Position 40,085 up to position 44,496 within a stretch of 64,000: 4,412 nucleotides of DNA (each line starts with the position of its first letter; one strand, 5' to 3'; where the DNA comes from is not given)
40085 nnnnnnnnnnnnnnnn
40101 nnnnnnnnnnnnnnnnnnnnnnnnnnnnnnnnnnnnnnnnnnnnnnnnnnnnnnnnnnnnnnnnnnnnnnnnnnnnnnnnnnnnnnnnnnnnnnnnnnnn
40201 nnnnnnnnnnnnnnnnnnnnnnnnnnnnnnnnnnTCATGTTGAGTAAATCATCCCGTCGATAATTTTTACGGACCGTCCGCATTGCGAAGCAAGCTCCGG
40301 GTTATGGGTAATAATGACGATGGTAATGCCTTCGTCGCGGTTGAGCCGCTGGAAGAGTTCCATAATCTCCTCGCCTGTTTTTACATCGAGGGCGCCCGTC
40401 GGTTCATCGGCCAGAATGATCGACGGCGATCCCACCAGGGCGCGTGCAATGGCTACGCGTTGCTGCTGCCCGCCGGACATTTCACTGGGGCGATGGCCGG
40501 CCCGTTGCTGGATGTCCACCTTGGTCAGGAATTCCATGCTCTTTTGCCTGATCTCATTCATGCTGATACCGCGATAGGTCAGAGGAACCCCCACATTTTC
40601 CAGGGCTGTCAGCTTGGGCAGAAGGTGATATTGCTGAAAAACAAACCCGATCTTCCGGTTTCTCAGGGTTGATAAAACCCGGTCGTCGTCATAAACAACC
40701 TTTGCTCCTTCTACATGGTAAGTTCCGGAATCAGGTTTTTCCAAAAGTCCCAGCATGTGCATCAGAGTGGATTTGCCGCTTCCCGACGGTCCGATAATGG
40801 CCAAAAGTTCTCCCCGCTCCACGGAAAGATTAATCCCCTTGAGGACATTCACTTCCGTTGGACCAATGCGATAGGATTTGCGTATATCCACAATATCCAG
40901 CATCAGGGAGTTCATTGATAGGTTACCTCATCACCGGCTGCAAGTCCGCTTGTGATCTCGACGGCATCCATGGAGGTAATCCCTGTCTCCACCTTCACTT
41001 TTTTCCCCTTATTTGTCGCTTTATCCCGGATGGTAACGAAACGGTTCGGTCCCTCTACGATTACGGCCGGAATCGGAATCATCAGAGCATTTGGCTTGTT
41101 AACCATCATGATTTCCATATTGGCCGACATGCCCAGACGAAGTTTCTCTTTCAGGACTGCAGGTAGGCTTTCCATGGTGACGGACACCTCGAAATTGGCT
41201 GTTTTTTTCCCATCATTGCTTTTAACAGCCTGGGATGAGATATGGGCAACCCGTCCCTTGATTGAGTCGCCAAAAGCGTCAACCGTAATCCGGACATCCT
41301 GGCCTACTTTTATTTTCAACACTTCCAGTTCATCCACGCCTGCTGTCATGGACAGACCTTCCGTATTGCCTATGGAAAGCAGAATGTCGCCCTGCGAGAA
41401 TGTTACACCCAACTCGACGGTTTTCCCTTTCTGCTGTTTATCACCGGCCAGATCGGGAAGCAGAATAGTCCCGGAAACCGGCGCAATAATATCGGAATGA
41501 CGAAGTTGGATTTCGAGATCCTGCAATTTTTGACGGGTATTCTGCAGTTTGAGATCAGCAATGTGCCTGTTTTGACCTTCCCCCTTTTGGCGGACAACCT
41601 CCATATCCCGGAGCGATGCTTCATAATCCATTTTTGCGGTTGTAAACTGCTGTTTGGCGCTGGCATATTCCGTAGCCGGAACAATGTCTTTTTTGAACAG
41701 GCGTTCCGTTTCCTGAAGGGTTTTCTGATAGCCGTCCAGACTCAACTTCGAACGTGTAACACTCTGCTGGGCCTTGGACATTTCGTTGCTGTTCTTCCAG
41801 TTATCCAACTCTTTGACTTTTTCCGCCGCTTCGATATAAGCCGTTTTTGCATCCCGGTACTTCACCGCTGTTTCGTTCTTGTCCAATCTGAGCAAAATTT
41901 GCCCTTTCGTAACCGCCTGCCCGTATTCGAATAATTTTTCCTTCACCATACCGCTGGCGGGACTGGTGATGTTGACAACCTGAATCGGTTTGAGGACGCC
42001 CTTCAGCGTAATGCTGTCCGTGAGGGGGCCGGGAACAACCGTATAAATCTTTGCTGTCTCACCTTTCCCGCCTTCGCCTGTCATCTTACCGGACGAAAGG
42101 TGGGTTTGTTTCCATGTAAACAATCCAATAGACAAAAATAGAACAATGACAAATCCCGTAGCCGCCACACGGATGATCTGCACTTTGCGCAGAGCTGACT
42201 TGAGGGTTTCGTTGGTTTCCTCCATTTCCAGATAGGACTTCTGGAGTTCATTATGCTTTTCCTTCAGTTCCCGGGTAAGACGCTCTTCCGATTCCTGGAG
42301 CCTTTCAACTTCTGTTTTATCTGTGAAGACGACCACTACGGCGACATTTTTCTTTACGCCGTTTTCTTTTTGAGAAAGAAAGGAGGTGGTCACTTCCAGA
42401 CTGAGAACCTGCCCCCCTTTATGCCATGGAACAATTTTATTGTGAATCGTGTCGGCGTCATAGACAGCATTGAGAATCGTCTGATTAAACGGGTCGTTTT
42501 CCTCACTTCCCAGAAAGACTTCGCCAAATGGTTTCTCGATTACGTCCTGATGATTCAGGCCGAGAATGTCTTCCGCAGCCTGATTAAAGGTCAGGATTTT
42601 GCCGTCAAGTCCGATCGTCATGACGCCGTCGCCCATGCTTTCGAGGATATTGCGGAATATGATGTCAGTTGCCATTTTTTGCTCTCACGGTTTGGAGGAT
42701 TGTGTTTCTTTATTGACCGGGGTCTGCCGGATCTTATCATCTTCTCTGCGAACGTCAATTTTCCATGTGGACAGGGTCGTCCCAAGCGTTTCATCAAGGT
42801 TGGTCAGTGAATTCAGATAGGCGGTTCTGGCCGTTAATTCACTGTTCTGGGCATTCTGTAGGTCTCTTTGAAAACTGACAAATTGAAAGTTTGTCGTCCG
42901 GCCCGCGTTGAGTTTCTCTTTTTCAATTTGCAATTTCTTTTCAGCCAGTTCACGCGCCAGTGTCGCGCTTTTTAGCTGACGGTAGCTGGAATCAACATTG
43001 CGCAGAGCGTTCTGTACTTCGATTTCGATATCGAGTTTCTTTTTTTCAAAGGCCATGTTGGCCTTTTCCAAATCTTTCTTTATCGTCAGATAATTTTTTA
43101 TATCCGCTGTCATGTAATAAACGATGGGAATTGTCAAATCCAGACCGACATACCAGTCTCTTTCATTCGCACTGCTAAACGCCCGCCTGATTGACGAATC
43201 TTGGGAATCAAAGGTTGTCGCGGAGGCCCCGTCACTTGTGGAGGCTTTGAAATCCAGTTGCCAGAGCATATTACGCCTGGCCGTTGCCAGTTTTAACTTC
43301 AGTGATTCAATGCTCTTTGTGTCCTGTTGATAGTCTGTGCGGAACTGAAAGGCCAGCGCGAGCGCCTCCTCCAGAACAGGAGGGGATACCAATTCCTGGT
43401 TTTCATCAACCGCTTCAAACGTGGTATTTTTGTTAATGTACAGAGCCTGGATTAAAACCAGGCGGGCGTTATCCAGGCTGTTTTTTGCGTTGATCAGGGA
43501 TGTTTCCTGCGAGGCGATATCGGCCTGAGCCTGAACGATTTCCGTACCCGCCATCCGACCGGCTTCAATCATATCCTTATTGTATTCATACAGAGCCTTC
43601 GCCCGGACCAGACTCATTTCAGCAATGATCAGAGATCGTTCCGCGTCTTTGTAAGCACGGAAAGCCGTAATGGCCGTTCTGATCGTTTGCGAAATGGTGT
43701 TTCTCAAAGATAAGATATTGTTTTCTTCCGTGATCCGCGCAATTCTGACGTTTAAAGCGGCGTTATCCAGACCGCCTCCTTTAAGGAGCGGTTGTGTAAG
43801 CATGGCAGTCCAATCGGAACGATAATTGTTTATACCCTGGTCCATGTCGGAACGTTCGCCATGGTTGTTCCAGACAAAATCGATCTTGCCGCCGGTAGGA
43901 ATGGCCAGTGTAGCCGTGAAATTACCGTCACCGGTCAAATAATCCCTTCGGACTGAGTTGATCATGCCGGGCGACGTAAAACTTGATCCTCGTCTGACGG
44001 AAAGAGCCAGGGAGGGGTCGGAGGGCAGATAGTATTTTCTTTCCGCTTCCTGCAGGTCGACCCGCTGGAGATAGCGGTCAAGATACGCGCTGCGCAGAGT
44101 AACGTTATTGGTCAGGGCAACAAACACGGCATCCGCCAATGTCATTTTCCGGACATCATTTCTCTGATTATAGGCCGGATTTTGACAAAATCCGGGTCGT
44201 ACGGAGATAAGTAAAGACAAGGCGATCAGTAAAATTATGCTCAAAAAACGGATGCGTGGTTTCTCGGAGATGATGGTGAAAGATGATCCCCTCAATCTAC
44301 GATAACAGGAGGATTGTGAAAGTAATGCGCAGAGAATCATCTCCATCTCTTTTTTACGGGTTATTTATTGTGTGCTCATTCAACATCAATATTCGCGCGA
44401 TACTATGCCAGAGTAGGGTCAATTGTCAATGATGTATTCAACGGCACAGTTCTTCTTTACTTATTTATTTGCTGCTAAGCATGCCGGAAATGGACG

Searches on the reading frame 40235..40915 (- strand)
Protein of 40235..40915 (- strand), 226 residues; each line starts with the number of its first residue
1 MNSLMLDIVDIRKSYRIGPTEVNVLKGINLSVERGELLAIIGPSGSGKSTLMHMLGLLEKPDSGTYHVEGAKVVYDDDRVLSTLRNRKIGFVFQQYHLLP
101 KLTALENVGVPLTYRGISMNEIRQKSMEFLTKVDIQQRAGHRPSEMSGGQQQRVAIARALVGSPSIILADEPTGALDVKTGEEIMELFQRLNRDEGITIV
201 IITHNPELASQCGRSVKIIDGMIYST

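Call 35: search_protein_families(library=pfam, proteins=[window:40235-40915:-], max_evalue=0.00001)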
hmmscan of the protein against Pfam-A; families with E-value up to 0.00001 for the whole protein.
window:40235-40915:- (226 aa): 3 families
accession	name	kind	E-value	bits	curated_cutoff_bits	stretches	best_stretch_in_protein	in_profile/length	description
PF00005.33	ABC_tran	-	6.3e-35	121.2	25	1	25-173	1-136/137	ABC transporter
PF13304.12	AAA_21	-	1.1e-11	45.8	27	0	140-208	232-302/304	AAA domain, putative AbiEii toxin, Type IV TA system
PF02463.25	SMC_N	-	3.4e-06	27.1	40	0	37-218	26-211/220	RecF/RecN/SMC N terminal domain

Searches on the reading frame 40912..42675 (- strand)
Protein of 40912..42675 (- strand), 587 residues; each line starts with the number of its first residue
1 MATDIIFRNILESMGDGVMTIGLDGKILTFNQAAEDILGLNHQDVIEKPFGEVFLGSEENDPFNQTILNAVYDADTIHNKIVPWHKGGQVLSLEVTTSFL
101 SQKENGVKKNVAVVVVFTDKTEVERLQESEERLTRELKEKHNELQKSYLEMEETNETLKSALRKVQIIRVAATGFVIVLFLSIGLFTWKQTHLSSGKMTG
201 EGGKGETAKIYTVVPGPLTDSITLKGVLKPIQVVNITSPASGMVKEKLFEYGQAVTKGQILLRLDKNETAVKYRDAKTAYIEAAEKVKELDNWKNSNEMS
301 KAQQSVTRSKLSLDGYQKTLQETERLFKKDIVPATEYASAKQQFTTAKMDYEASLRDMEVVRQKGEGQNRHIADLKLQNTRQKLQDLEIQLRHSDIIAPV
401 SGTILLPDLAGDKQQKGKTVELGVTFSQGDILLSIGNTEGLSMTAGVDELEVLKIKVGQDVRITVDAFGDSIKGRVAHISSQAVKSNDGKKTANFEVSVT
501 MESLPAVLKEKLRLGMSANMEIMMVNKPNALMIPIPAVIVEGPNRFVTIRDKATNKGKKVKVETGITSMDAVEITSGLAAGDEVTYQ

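Call 35: search_protein_families(library=pfam, proteins=[window:40912-42675:-], max_evalue=0.00001)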
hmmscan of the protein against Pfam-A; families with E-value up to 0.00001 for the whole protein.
window:40912-42675:- (587 aa): 5 families
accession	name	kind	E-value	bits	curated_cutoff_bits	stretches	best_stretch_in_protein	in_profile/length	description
PF16576.10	HlyD_D23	-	8e-10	38.8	30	0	340-482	59-187/214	Barrel-sandwich domain of CusB or HlyD membrane-fusion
PF13437.12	HlyD_3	-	8.1e-10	39.8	22.2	1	418-503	13-97/106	HlyD family secretion protein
PF00989.32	PAS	-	2.6e-09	37.5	22.6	1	7-67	3-66/113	PAS fold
PF13426.13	PAS_9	-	6.1e-08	33.3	27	1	16-122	2-103/103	PAS domain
PF13188.13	PAS_8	-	1.8e-07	31.3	21.8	1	7-66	3-59/65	PAS domain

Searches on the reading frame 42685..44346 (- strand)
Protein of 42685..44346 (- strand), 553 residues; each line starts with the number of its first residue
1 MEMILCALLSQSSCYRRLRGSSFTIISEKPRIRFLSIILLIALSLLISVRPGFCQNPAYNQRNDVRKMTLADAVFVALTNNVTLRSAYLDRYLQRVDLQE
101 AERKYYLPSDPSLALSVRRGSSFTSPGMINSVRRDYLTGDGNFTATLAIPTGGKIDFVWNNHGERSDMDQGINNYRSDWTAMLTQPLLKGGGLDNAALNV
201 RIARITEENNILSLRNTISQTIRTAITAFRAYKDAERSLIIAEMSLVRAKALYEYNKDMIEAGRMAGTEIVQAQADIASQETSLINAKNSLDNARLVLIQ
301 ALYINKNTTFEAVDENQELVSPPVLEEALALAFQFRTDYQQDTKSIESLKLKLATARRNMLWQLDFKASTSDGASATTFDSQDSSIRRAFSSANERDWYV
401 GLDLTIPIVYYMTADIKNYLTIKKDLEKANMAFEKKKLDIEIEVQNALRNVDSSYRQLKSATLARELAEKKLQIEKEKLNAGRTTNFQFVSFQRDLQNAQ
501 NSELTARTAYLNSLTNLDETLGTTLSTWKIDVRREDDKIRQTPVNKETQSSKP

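Call 3: search_protein_families(library=pfam, proteins=[window:42685-44346:-], max_evalue=0.1)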
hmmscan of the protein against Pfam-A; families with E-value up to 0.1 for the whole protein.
window:42685-44346:- (553 aa): 1 family
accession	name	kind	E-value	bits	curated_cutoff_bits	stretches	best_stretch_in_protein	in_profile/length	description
PF02321.23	OEP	-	1.2e-29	103.9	22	2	325-522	1-187/187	Outer membrane efflux protein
